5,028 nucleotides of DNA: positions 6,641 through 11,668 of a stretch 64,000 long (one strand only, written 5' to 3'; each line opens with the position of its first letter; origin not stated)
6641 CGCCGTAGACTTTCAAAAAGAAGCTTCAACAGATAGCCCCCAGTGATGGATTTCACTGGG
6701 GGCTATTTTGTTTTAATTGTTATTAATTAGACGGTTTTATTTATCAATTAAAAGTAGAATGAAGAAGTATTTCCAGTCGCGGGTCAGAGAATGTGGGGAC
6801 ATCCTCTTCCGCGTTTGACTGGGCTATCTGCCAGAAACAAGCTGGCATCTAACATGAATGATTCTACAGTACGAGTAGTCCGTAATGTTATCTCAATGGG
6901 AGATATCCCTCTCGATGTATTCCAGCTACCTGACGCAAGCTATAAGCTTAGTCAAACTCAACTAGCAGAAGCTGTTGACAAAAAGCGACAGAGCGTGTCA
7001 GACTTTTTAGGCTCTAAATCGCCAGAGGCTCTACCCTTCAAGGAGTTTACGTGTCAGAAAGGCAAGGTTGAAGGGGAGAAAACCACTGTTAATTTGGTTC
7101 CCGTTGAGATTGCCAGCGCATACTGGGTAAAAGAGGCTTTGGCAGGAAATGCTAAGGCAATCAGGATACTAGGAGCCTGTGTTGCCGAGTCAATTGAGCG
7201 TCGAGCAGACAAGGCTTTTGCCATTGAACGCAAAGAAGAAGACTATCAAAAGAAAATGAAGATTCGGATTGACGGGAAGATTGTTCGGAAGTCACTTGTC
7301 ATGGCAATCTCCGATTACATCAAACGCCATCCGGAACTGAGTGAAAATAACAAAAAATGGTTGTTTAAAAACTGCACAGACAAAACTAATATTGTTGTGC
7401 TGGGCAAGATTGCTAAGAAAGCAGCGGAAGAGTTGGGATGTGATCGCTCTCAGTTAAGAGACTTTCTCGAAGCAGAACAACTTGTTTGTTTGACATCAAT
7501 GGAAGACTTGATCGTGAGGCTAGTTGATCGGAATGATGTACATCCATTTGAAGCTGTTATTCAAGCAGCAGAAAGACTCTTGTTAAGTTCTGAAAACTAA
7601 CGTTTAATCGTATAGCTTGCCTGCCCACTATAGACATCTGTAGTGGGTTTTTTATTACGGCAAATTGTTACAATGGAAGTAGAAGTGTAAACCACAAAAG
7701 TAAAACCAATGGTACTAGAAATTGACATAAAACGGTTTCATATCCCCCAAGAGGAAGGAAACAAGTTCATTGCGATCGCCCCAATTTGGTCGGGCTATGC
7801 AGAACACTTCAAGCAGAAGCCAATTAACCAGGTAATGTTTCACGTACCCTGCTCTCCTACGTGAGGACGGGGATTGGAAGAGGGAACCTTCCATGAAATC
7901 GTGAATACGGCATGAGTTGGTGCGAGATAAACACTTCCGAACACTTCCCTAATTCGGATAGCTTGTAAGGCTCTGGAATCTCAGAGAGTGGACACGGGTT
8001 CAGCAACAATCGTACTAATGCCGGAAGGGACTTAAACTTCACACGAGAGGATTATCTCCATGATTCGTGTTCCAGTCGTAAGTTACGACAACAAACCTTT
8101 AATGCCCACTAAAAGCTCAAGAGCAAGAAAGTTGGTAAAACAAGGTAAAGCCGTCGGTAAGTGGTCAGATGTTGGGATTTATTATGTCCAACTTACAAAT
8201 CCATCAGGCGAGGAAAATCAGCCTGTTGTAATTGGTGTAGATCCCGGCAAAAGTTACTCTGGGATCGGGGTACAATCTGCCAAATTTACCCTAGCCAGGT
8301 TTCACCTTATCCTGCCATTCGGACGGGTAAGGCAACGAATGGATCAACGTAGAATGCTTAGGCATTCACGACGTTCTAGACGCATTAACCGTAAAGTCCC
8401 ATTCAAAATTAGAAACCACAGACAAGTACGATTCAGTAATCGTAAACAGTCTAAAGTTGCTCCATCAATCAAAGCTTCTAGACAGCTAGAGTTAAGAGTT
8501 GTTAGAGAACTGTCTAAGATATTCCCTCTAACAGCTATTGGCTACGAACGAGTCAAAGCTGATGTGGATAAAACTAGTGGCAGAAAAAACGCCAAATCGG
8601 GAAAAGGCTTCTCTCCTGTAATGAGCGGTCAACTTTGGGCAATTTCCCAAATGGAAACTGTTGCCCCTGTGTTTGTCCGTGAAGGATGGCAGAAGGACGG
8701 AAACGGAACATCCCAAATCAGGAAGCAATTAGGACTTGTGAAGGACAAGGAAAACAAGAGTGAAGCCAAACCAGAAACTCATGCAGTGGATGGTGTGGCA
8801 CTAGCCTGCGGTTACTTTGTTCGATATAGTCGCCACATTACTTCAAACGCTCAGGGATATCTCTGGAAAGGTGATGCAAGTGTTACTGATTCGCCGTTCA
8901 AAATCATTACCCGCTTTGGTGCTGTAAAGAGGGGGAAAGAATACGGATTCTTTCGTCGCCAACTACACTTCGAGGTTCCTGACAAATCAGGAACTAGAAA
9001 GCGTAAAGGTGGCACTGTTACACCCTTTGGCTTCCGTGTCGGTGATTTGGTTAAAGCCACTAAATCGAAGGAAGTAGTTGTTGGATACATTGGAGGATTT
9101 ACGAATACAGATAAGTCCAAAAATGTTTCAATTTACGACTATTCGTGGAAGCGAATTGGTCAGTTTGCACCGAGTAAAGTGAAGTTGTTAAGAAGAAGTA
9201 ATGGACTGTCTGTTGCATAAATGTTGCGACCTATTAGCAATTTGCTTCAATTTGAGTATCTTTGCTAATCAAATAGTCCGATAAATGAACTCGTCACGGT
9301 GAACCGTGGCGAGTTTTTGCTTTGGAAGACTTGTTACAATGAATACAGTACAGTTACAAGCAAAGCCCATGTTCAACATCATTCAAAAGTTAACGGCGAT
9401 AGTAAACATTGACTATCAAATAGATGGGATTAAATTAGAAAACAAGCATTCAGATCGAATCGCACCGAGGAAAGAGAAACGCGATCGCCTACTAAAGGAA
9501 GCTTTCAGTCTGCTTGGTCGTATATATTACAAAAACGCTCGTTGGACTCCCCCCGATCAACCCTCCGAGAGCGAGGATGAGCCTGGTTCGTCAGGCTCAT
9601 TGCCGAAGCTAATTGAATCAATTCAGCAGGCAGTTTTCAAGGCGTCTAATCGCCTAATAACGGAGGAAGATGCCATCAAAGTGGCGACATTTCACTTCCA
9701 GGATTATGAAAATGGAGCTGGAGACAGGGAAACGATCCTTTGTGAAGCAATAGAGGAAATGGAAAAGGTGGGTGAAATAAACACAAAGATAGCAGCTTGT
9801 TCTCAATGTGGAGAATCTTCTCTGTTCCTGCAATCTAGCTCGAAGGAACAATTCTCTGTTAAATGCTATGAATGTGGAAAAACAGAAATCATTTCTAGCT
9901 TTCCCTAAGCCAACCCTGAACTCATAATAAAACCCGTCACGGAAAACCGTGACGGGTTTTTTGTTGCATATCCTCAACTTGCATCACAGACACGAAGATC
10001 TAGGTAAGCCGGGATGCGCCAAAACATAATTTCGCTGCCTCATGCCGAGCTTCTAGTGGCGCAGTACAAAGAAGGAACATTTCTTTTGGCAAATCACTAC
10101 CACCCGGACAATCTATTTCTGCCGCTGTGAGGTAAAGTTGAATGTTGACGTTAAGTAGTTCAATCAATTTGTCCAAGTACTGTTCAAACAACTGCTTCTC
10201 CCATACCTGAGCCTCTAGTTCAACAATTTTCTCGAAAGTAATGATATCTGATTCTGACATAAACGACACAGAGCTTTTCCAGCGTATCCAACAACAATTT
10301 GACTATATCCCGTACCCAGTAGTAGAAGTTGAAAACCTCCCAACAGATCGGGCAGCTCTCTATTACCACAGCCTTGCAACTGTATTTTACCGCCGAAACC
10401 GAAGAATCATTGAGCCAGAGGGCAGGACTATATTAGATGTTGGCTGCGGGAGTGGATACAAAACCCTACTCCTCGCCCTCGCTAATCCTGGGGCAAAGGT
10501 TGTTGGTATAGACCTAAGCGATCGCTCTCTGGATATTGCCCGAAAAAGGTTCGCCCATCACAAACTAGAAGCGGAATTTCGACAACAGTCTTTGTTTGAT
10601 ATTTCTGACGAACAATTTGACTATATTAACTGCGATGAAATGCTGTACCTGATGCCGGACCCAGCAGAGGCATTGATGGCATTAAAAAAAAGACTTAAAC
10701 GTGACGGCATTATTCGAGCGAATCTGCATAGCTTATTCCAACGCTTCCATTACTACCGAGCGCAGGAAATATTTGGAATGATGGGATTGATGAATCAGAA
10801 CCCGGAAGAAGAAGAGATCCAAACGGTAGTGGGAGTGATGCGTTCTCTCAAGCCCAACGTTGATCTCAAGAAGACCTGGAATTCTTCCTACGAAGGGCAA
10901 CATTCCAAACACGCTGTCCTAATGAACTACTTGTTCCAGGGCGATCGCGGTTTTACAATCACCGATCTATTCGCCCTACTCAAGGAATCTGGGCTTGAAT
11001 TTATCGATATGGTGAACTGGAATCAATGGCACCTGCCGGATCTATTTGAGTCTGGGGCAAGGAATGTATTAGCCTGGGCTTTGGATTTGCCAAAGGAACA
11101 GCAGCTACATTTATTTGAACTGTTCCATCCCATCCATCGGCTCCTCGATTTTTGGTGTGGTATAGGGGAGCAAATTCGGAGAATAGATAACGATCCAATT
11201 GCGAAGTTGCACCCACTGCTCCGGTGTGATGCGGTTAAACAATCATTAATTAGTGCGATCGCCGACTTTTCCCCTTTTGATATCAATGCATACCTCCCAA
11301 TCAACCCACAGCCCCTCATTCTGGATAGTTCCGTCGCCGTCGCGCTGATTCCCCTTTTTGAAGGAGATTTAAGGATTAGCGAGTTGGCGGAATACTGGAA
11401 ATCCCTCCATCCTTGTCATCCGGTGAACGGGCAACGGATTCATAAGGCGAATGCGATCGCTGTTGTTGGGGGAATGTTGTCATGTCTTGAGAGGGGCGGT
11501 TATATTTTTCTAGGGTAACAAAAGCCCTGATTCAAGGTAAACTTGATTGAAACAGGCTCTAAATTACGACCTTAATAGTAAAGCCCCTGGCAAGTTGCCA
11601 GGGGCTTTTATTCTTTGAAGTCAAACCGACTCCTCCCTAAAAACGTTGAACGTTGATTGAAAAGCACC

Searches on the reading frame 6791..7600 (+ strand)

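Call 3: search_protein_families(library=pfam, proteins=[window:6791-7600:+], max_evalue=1)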
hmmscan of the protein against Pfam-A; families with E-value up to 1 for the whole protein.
window:6791-7600:+ (269 aa): 5 families
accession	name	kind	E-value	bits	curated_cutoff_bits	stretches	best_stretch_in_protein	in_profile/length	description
PF01381.28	HTH_3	-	0.0027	18.1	23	1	52-71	9-28/55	Helix-turn-helix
PF13384.12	HTH_23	-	0.056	13.7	24.6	0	208-226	20-38/50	Homeodomain-like domain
PF13560.12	HTH_31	-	0.057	14.2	27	0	209-232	18-42/64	Helix-turn-helix domain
PF15943.11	YdaS_toxin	-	0.063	13.6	30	1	54-77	10-33/65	Bacterial toxin YdaS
PF17762.8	HTH_ParB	-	0.066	13.8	22.6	1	50-73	18-41/102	ParB HTH domain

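Call 4: search_protein_families(library=ncbifam, proteins=[window:6791-7600:+], max_evalue=1)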
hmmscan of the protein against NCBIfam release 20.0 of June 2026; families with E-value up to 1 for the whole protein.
window:6791-7600:+ (269 aa): 1 family
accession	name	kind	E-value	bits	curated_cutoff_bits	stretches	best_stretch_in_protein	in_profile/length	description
TIGR03879.1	near_KaiC_dom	domain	0.086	13.3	65.1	0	205-241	35-71/91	probable regulatory domain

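Call 38: search_protein_families(library=padloc, proteins=[window:6791-7600:+], max_evalue=0.001)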
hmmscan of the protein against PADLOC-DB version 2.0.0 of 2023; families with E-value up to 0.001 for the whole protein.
window:6791-7600:+ (269 aa): 1 family
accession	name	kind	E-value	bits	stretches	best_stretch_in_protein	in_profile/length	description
PDLC04962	PDC-S22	-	1.9e-05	21.8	1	172-247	168-242/281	-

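Call 81: search_protein_families(library=phrogs, proteins=[window:6791-7600:+], max_evalue=0.001)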
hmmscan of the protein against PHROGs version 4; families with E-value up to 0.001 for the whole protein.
window:6791-7600:+ (269 aa): 1 family
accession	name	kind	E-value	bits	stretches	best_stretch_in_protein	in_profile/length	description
phrog_2657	-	transcription regulation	2e-11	44.7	1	147-244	111-205/243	transcriptional regulator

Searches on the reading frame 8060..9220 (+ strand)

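Call 22: search_protein_families(library=pfam, proteins=[window:8060-9220:+], max_evalue=0.01)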
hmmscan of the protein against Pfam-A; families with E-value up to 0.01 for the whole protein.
window:8060-9220:+ (386 aa): 1 family
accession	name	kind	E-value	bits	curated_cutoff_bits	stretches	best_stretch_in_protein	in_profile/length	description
PF14239.11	RRXRR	-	2.4e-45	155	25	1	4-176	1-165/174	RRXRR protein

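Call 23: search_protein_families(library=phrogs, proteins=[window:8060-9220:+], max_evalue=0.01)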
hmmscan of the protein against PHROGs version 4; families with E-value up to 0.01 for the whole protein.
window:8060-9220:+ (386 aa): 3 families
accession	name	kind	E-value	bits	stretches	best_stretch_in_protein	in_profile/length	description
phrog_32617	-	unknown function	4.6e-132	441.2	1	1-385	18-380/382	-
phrog_2214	-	DNA, RNA and nucleotide metabolism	4.6e-07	30.3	1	11-174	12-166/429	HNH endonuclease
phrog_119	-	DNA, RNA and nucleotide metabolism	0.00028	20.8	1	6-176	4-165/443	HNH endonuclease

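Call 31: search_protein_families(library=ncbifam, proteins=[window:8060-9220:+], max_evalue=0.001)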
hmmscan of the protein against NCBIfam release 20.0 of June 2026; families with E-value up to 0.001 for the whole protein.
window:8060-9220:+ (386 aa): 1 family
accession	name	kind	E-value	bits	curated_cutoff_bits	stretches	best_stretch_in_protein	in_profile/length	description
NF040563.1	guided_IscB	equivalog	1.1e-26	93.7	175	1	6-173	3-164/314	RNA-guided endonuclease IscB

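Call 38: search_protein_families(library=padloc, proteins=[window:8060-9220:+], max_evalue=0.001)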
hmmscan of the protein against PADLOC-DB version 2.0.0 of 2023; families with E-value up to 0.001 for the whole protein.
window:8060-9220:+ (386 aa): 0 families

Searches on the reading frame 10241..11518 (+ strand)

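Call 22: search_protein_families(library=pfam, proteins=[window:10241-11518:+], max_evalue=0.01)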
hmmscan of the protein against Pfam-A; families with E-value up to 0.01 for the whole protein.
window:10241-11518:+ (425 aa): 17 families
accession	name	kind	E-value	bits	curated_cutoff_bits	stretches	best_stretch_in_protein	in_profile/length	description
PF13847.12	Methyltransf_31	-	1.8e-22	80.1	27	1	61-164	4-113/145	Methyltransferase domain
PF13649.12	Methyltransf_25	-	7.4e-17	62.3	27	1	64-156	1-97/97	Methyltransferase domain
PF08241.18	Methyltransf_11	-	2.7e-16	60.4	21.2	1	65-158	1-93/95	Methyltransferase domain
PF08242.18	Methyltransf_12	-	6e-16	59.4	30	1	65-158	1-98/98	Methyltransferase domain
PF13489.12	Methyltransf_23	-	1.9e-13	50.9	27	1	58-158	20-114/164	Methyltransferase domain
PF05175.20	MTS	-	1.8e-09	37.9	23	1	60-129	31-102/170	Methyltransferase small domain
PF02353.26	CMAS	-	6.5e-07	29.4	27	1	60-137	62-139/273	Mycolic acid cyclopropane synthetase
PF08003.17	Methyltransf_9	-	8.1e-07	28.7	23.8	1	54-157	109-214/315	Protein of unknown function (DUF1698)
PF01209.24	Ubie_methyltran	-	1.1e-05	25.3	20.1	1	56-165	43-156/233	ubiE/COQ5 methyltransferase family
PF06325.19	PrmA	-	3.6e-05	23.9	22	1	60-132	161-233/296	Ribosomal protein L11 methyltransferase (PrmA)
PF01135.25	PCMT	-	0.00017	21.9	20.3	1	60-110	73-124/210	Protein-L-isoaspartate(D-aspartate) O-methyltransferase (PCMT)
PF02390.23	Methyltransf_4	-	0.00018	21.5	24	1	63-110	4-51/173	Putative methyltransferase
PF13679.12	Methyltransf_32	-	0.00048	20.6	27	1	60-121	25-92/143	Methyltransferase domain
PF05724.17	TPMT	-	0.0012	19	26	1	64-117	41-89/218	Thiopurine S-methyltransferase (TPMT)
PF24675.1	NpmA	-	0.005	16.6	60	1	56-98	19-61/214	16S rRNA (adenine(1408)-N(1))-methyltransferase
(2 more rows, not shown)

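Call 23: search_protein_families(library=phrogs, proteins=[window:10241-11518:+], max_evalue=0.01)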
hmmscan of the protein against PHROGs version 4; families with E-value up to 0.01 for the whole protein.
window:10241-11518:+ (425 aa): 7 families
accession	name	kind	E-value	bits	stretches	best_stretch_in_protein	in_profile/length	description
phrog_22502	-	other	4.3e-15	57.2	1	60-163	71-176/276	methyltransferase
phrog_4752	-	other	1e-13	52.1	1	18-158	11-156/241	tRNA methyltransferase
phrog_14544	-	unknown function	7.9e-06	26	1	58-156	120-220/323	-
phrog_27380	-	other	0.00061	20.3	1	60-139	90-167/285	methyltransferase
phrog_23041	-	unknown function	0.0013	19.5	1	55-129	111-181/277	-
phrog_26773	-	unknown function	0.0022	18.5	1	33-111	22-98/213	-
phrog_23522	-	unknown function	0.0083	16.7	0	59-171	50-166/273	-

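Call 31: search_protein_families(library=ncbifam, proteins=[window:10241-11518:+], max_evalue=0.001)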
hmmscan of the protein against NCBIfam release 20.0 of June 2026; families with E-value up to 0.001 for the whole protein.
window:10241-11518:+ (425 aa): 44 families (the best 25 are shown)
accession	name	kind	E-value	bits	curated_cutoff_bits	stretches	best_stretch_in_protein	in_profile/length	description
TIGR01983.1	UbiG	equivalog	1.3e-14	54.1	102.95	1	58-158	47-149/228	bifunctional 2-polyprenyl-6-hydroxyphenol methylase/3-demethylubiquinol 3-O-methyltransferase UbiG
NF045667.1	MTase_DVU1556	equivalog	2.3e-14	53.4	155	1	59-158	21-117/213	DVU_1556 family methyltransferase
NF043040.1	corrin_prot_MT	hypoth_equivalog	1.5e-12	47.4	180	1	57-157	38-144/216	corrinoid protein-associated methyltransferase CpaM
TIGR02021.1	BchM-ChlM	equivalog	6.4e-11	42.1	158.9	1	59-148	53-143/218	magnesium protoporphyrin IX methyltransferase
TIGR00536.1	hemK_fam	subfamily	1.6e-10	40.5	115.5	1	52-129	105-186/286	HemK family protein methyltransferase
TIGR03534.1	RF_mod_PrmC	equivalog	3.5e-10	39.8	199.1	1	61-129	89-160/253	peptide chain release factor N(5)-glutamine methyltransferase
NF041536.1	ArsM_DUF2284_UU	exception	3.9e-10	38.7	575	1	59-156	75-176/459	arsenite methyltransferase/DUF2284 domain selenoprotein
TIGR04290.1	meth_Rta_06860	hypoth_equivalog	4.1e-10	39.5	300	1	60-158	49-148/226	TIGR04290 family methyltransferase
NF011650.0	PRK15068.1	equivalog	7.7e-10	38.1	209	1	58-157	120-222/324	tRNA 5-methoxyuridine(34)/uridine 5-oxyacetic acid(34) synthase CmoB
NF041537.1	ArsM_AhpD_UU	exception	1.8e-09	36.9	510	1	60-156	76-176/345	arsenite methyltransferase/AhpD domain selenoprotein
NF011529.0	PRK14968.1-3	equivalog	3.2e-09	36.5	162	1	56-130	30-103/198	putative methyltransferase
NF002463.0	PRK01683.1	equivalog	3.8e-09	36.5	297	1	56-178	27-146/258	trans-aconitate 2-methyltransferase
TIGR02072.1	BioC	equivalog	9.2e-09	35.5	184.95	1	58-158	32-130/244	malonyl-ACP O-methyltransferase BioC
NF001244.0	PRK00216.1-5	equivalog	1.1e-08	34.6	216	1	59-157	47-150/236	bifunctional demethylmenaquinone methyltransferase/2-methoxy-6-polyprenyl-1,4-benzoquinol methylase UbiE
NF047649.1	MTase_UXPK_star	exception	1.2e-08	34.3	460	1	61-157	78-178/283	methyltransferase/UXPK-star double selenoprotein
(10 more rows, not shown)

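Call 38: search_protein_families(library=padloc, proteins=[window:10241-11518:+], max_evalue=0.001)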
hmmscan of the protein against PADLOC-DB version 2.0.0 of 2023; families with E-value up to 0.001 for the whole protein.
window:10241-11518:+ (425 aa): 1 family
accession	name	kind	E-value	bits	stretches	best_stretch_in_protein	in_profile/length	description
PDLC04134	mad2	-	4.3e-20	70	1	59-158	290-392/492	mads_2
